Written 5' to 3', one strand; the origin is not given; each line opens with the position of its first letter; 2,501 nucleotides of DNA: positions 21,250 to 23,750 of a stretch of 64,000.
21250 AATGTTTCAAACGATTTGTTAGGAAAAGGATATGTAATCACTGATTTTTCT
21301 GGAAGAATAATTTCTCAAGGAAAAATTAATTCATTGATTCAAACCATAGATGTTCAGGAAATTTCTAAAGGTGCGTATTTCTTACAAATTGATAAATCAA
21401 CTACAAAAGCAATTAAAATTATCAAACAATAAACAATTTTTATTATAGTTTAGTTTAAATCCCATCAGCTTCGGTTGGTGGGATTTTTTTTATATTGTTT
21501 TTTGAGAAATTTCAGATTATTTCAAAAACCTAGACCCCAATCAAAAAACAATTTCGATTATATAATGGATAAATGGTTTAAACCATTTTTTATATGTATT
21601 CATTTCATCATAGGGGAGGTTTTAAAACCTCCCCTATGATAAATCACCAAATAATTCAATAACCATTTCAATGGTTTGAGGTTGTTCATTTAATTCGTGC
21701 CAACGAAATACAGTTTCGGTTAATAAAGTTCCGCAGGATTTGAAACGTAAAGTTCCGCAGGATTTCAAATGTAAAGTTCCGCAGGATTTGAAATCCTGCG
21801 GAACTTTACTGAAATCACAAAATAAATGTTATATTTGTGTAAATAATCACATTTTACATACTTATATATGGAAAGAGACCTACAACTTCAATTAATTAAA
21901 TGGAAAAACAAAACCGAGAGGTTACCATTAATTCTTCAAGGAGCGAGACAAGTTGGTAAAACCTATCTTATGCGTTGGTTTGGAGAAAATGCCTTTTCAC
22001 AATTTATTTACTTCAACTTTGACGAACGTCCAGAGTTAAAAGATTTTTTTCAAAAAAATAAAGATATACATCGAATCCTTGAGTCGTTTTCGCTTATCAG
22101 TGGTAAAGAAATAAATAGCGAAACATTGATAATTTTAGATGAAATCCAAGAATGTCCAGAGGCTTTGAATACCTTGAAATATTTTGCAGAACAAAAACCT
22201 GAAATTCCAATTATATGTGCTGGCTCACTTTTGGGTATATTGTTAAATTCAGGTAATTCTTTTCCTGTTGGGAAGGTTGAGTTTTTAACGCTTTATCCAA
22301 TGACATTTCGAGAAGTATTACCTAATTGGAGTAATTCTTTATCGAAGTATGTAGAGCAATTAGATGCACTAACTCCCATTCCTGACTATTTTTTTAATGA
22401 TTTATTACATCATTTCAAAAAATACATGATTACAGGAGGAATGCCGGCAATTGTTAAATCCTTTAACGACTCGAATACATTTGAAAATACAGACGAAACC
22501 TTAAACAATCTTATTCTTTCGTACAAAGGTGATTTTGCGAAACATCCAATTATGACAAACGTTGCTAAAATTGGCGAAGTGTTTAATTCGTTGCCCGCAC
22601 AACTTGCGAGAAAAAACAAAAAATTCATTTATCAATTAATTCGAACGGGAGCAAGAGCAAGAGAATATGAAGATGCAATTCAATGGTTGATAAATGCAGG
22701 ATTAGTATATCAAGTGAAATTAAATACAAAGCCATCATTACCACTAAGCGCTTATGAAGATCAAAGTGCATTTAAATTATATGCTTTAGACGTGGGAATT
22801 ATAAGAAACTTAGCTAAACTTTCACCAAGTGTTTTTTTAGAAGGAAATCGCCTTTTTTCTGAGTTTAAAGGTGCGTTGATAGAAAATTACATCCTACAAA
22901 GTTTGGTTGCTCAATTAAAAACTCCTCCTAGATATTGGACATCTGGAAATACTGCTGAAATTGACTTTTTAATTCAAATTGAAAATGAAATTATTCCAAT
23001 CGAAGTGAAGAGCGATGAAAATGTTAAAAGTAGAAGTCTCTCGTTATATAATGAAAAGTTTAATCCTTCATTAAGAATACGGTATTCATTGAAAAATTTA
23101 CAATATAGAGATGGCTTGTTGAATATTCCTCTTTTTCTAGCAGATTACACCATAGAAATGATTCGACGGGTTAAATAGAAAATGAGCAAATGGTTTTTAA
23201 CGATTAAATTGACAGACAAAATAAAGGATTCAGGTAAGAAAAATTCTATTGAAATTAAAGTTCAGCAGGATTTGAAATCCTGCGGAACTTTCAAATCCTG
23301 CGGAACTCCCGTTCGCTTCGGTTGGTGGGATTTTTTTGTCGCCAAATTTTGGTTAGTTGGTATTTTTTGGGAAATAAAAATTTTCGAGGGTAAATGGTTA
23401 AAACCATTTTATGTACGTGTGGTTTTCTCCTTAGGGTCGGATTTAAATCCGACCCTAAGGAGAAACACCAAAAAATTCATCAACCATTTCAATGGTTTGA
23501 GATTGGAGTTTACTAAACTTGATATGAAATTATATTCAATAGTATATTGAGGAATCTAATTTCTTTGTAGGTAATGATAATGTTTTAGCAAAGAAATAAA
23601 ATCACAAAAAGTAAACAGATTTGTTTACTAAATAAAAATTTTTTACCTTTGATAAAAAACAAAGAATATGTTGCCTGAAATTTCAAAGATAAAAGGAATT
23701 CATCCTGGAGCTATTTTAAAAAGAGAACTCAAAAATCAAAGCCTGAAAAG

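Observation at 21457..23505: AAA+/DUF4143 ATPase gene bracketed by direct copies of a ~230-bp module and by oppositely oriented palindrome arrays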

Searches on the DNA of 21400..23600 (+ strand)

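Call 46: search_rna_families(source=window, start=21400, end=23600, threshold=evalue, max_evalue=1)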
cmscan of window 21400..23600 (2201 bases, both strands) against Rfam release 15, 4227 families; matches with E-value up to 1: 29.
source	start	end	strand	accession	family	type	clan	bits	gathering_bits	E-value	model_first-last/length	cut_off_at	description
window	21758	21821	+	RF04255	MIR8001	Gene; miRNA;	-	28.1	90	0.012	1-67/67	no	MIR8001 microRNA precursor family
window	21773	21861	-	RF01822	RsaJ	Gene; sRNA;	-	27.9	100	0.00044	1-287/287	no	RNA Staph. aureus A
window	21547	21658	-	RF02320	TtnuHACA13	Gene; snRNA; snoRNA; HACA-box;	-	27.4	100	0.037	1-134/134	no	Tetrahymena snoRNA TtnuHACA13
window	21745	21864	+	RF02792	sRNA162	Gene; antisense;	-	27.1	78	0.033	1-190/190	no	Archaeal Small RNA 162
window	21746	21811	-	RF03743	MIR7696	Gene; miRNA;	-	26.9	83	0.027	1-88/88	no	MIR7696 microRNA precursor family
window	21760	21817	-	RF04205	MIR2606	Gene; miRNA;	-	26.8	139.7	0.35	1-165/165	no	MIR2606 microRNA precursor family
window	21759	21818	+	RF04205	MIR2606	Gene; miRNA;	-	26.7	139.7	0.36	1-165/165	no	MIR2606 microRNA precursor family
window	21746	21811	+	RF03743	MIR7696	Gene; miRNA;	-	26.6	83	0.033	1-88/88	no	MIR7696 microRNA precursor family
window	21753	21820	-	RF04255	MIR8001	Gene; miRNA;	-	26.1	90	0.04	1-67/67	no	MIR8001 microRNA precursor family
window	23425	23464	+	RF03802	MIR5649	Gene; miRNA;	-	25.3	100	0.04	1-101/101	no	MIR5649 microRNA precursor family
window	23425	23464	-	RF03802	MIR5649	Gene; miRNA;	-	25.3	100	0.04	1-101/101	no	MIR5649 microRNA precursor family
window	23392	23489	-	RF04205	MIR2606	Gene; miRNA;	-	24.9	139.7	0.91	1-165/165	no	MIR2606 microRNA precursor family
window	23424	23466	-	RF03839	MIR2599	Gene; miRNA;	-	24.6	120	0.089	1-132/132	no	MIR2599 microRNA precursor family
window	21452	21554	-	RF00394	SNORA4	Gene; snRNA; snoRNA; HACA-box;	CL00023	24.6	56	0.8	1-141/141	no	Small nucleolar RNA SNORA4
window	21741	21817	-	RF03779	mir-1805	Gene; miRNA;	-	23.9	64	0.038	1-84/84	no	mir-1805 microRNA precursor family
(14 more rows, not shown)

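Call 65: search_dna_similar(query=window:21433-21870:+, collection=plasmids, mode=distant, max_evalue=0.01, max_rows=10)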
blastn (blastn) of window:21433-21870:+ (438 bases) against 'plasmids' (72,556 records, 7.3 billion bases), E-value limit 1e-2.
No match.

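Call 66: search_dna_similar(query=window:21433-21870:+, collection=phages, mode=distant, max_evalue=0.01, max_rows=10)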
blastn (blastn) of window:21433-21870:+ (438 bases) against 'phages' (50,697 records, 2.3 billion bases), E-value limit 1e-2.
No match.

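Call 71: build_rna_model(alignment_id=A3, structure=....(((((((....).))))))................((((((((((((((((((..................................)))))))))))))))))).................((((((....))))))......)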
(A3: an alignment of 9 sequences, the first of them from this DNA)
Model R1 built from alignment A3 (9 sequences, 148 columns); structure: as given.
model positions 115; base pairs 31; branch points 2; effective number of sequences 1.03; information 0.589 bits per position. Calibrated on 0.2 Mb of random sequence (short: E-values are rough).
structure used (alignment columns):
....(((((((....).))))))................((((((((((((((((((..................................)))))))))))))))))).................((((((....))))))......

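Call 72: search_with_rna_model(model_id=R1, sources=[window, L001, L012, L018, L022, L031, L039, L047, L053, L058, L061, L063, L064, L070, L071, L073, L075, L082, L087, L088, L089, L092, L056, L060, L065, L066, L072, L081, L083], max_evalue=1)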
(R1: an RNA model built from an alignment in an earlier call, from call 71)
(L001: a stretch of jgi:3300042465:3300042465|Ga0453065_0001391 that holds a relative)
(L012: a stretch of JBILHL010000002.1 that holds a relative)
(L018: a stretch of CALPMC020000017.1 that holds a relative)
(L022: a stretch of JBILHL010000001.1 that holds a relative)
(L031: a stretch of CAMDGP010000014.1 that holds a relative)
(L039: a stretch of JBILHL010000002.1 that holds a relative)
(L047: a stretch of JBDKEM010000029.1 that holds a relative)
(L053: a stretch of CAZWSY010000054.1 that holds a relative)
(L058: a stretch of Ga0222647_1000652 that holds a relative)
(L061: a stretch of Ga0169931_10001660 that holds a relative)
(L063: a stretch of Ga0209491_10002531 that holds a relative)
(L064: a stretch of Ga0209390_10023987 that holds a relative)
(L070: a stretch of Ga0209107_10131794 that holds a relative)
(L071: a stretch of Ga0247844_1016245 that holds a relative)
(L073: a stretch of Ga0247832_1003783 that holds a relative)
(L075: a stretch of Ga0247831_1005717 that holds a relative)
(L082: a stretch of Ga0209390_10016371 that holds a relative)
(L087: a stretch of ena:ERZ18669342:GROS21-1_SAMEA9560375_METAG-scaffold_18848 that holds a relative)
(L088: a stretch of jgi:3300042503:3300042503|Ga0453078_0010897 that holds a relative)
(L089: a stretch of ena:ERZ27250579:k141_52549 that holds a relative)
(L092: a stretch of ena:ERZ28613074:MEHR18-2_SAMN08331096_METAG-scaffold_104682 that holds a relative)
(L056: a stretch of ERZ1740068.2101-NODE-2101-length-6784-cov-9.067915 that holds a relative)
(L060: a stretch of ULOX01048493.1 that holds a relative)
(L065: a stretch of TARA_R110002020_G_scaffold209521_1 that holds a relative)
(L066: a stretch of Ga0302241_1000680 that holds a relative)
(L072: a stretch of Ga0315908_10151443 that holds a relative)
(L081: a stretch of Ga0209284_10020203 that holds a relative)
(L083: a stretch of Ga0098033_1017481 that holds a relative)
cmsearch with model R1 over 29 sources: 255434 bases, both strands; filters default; matches with E-value up to 1: 55.
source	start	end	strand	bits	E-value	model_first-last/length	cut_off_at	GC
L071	1548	1662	+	136.5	5.9e-20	1-115/115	no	0.32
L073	4819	4933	+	136.5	5.9e-20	1-115/115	no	0.32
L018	1779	1893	-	135.2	9.5e-20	1-115/115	no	0.34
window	23388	23503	+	133.6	1.7e-19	1-115/115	no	0.37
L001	5540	5655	+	133.6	1.7e-19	1-115/115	no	0.37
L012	1670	1783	-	131.7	3.6e-19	1-115/115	no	0.31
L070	28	143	+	130.4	6e-19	1-115/115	no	0.31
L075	9404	9516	-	130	6.9e-19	1-115/115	no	0.37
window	21567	21682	+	129.9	7.1e-19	1-115/115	no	0.3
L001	3719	3834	+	129.9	7.1e-19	1-115/115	no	0.3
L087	2058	2171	+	129.2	9.5e-19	1-115/115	no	0.37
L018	362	478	-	124.4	5.9e-18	1-115/115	no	0.35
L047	1948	2092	+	123.1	9.5e-18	1-115/115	no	0.37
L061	2713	2857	-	109.4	1.7e-15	1-115/115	no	0.34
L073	3321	3432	+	88.8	4.5e-12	1-115/115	no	0.37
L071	51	161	+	88.4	5.2e-12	1-115/115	no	0.37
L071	1547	1661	-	76.2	5.5e-10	1-115/115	no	0.33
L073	4818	4932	-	76.2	5.5e-10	1-115/115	no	0.33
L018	363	479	+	75.5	7.1e-10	1-115/115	no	0.35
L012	1671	1784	+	74.1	1.2e-09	1-115/115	no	0.31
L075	9405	9518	+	72.8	2e-09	1-115/115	no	0.37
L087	2057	2170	-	70.7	4.4e-09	1-115/115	no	0.37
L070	27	142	-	69.5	6.9e-09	1-115/115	no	0.31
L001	5539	5654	-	69.5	7e-09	1-115/115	no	0.37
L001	3718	3833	-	67.3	1.6e-08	1-115/115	no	0.3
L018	1780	1894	+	66.3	2.4e-08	1-115/115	no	0.34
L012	301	418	-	65.8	2.9e-08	1-115/115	no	0.35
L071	49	155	-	61.1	1.7e-07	1-115/115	no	0.36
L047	1947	2091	-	57.3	7.1e-07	1-115/115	no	0.38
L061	2714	2858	+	56.5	9.8e-07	1-115/115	no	0.35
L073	3320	3426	-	55.3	1.6e-06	1-115/115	no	0.36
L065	1167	1283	-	54.2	2.3e-06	1-115/115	no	0.42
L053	1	58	+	53.3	3.3e-06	58-115/115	5'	0.34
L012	302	419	+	47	3.7e-05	1-115/115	no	0.35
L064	280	390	+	44.2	0.00011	1-115/115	no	0.32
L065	1168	1284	+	42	0.00025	1-115/115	no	0.42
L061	4235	4376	-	41.2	0.00034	1-115/115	no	0.35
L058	7609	7719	+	39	0.00077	1-115/115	no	0.33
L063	1329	1429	-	32.7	0.0085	1-115/115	no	0.35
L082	115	215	+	32.7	0.0085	1-115/115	no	0.35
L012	154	282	+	30.2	0.022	1-115/115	no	0.32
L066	1572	1678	+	28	0.05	1-115/115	no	0.3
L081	2793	2920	-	27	0.075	1-115/115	no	0.41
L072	1543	1632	+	25.4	0.14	1-115/115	no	0.37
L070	199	319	-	24.9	0.17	1-115/115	no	0.31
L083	1289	1396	+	24.9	0.17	1-115/115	no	0.34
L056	551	615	-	22.1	0.48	1-115/115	no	0.28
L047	2107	2206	-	21.9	0.52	1-115/115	no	0.33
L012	163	278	-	21.9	0.52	1-115/115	no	0.32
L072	1606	1686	-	21.9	0.52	1-115/115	no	0.41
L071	3290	3391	+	20.5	0.88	1-115/115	no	0.27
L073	6561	6662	+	20.5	0.88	1-115/115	no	0.27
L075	9654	9728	+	20.2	0.97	1-115/115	no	0.25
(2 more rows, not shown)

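Call 73: search_with_rna_model(model_id=R1, sources=[L065, L064, L058], max_evalue=0.01, show_alignments=3)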
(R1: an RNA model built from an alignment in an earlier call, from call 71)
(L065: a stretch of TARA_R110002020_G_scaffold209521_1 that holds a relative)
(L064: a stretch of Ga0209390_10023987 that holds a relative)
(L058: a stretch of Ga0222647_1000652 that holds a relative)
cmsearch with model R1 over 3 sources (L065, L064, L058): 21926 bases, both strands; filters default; matches with E-value up to 0.01: 4.
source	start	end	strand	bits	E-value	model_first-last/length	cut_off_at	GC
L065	1167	1283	-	54.2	2e-07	1-115/115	no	0.42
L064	280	390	+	44.2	9.1e-06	1-115/115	no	0.32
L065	1168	1284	+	42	2.1e-05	1-115/115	no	0.42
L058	7609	7719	+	39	6.6e-05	1-115/115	no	0.33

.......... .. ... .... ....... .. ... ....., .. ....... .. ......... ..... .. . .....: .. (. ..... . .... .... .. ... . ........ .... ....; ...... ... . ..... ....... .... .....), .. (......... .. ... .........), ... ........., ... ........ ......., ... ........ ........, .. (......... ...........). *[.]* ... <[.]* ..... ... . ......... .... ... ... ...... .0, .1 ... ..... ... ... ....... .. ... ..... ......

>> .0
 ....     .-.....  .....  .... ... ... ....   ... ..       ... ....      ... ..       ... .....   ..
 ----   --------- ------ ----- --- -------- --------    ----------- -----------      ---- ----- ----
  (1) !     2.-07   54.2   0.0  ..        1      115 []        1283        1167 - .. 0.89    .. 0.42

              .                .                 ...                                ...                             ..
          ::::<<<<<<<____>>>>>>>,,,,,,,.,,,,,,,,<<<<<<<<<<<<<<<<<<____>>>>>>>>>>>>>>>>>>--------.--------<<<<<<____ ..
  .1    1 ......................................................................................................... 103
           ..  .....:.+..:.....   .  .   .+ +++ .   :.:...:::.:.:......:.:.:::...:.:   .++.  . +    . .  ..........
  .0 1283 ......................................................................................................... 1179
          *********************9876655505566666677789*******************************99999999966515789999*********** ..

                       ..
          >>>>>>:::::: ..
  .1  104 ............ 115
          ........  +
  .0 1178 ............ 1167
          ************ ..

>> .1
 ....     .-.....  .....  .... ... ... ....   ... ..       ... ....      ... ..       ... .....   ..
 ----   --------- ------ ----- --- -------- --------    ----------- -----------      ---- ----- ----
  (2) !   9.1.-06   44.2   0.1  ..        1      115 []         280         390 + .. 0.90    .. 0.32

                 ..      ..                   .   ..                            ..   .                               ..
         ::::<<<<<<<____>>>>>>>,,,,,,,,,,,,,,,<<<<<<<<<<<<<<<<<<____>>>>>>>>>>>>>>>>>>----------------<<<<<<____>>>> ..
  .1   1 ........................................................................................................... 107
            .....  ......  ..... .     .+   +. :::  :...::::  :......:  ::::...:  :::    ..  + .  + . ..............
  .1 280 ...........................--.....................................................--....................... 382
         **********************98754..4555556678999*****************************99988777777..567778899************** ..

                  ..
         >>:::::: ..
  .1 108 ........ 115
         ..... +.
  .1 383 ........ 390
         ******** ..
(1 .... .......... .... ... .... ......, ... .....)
